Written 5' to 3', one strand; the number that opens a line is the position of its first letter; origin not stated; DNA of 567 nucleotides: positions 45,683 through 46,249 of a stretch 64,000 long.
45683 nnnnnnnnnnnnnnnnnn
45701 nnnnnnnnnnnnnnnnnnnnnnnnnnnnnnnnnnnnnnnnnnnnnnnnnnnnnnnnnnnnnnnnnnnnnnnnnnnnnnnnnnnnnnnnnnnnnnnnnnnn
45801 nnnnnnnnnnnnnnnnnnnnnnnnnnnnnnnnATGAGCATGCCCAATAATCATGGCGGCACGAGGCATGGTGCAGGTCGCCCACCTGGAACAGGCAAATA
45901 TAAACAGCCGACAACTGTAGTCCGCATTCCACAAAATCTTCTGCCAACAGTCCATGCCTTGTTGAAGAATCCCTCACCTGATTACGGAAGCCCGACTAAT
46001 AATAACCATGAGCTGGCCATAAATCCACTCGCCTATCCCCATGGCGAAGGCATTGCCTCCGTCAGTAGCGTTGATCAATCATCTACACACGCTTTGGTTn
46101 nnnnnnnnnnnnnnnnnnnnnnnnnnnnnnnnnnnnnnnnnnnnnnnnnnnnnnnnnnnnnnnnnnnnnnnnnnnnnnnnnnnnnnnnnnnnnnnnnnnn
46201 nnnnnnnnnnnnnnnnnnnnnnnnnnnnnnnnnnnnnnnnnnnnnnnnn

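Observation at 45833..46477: UmuD homolog with an unusual 90-residue N-terminal extension containing a possible ribbon-helix-helix-like segment, preceded by an ACACA-N7-TGTGT dyad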

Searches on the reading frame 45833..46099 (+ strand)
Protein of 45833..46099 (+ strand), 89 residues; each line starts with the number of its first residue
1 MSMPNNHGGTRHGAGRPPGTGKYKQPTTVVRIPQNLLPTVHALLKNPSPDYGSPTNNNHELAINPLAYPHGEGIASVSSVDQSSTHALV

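Call 8: search_protein_families(library=pfam, proteins=[window:45833-46099:+], max_evalue=10)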
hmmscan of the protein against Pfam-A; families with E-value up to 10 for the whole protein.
seq(89 aa): 0 families

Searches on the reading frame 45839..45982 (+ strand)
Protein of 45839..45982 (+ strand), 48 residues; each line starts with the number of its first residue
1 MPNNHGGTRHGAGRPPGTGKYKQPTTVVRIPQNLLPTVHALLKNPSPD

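Call 32: search_protein_representatives(alignment_id=A3)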
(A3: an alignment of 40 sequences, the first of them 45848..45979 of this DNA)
Query: 40 sequences, 44 profile positions. Proteins with E-value up to 0.001 (for the whole library): 1341; up to 1e-10: 343; up to 1e-30: 0. The best 150 are listed.
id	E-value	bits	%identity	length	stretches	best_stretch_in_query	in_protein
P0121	2.6e-17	78.2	-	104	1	1-42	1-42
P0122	2.9e-17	78.0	-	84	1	1-43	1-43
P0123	5.2e-17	77.2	-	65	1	1-43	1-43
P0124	5.9e-17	77.0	-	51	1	3-43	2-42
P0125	9.8e-17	76.3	-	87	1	1-41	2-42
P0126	1.1e-16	76.2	-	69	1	2-43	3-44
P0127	2.2e-16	75.2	-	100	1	2-43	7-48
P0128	2.4e-16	75.1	-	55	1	2-43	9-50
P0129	3.0e-16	74.8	-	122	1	1-43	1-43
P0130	3.3e-16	74.6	-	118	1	1-43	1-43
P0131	4.8e-16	74.1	-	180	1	1-42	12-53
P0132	4.9e-16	74.1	-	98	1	1-43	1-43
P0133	5.9e-16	73.8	-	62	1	1-43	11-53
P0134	6.9e-16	73.6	-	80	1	1-43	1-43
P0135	7.8e-16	73.4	-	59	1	1-41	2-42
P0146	1.7e-15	72.3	-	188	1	1-43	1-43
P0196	3.3e-14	68.2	-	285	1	3-43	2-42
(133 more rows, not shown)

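Call 62: search_solved_structures(query=A3, max_evalue=10, show_alignments=3)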
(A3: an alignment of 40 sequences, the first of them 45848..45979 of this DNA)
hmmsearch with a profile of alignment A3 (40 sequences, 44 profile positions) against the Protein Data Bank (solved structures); distinct sequences matched with E-value up to 10: 3.
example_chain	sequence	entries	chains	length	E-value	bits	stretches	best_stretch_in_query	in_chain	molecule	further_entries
6upb_A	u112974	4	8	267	0.35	13.7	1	22-42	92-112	Trehalose-phosphate phosphatase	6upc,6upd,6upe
4e1j_A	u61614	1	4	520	0.57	13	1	21-39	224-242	Glycerol kinase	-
9e6q_Ae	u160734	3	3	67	1.5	11.6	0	18-28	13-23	LSU ribosomal protein L38E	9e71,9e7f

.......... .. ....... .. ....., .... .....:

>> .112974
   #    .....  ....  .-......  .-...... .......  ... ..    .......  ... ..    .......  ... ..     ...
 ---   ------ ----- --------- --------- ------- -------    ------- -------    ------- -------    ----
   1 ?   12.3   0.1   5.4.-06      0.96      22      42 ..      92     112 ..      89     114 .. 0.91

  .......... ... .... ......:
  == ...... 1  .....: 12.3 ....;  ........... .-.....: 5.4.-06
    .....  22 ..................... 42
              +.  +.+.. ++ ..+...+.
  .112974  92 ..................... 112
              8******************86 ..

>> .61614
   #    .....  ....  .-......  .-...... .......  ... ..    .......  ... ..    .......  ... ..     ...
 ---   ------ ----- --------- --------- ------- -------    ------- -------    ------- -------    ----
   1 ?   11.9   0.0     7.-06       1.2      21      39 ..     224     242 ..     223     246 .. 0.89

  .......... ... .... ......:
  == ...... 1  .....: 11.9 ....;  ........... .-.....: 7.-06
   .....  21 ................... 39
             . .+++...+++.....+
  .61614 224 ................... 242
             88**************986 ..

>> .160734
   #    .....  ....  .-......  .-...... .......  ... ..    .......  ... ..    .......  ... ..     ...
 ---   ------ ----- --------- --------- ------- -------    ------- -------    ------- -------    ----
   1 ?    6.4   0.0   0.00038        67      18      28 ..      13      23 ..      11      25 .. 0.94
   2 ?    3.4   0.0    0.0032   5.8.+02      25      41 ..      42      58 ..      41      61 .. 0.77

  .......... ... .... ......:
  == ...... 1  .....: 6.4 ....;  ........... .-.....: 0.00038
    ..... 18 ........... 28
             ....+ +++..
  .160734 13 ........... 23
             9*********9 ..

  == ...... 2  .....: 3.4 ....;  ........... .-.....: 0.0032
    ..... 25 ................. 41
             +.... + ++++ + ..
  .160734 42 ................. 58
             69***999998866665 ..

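Call 87: search_protein_families(library=phrogs, proteins=[window:45839-45982:+], max_evalue=1)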
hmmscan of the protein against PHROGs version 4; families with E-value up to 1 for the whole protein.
seq(48 aa): 4 families
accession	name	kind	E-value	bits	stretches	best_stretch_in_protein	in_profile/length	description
phrog_8312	-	unknown function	0.00048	21.2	1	4-39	68-98/134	-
phrog_21736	-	unknown function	0.0055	18.2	1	4-34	5-32/94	-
phrog_18735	-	head and packaging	0.088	14.2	1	5-26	9-30/101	terminase small subunit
phrog_15261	-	unknown function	0.14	13.6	1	4-18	7-21/99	-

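Call 90: search_protein_families(library=pfam, proteins=[P0196, P0146], max_evalue=0.01)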
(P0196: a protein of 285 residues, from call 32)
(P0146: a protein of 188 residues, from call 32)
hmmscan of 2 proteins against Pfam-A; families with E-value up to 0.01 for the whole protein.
P0196 (285 aa): 1 family
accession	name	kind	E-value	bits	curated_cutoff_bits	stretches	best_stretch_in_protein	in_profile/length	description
PF01555.25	N6_N4_Mtase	-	7.8e-20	72.2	26.7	1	218-279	155-220/221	DNA methylase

P0146 (188 aa): 0 families
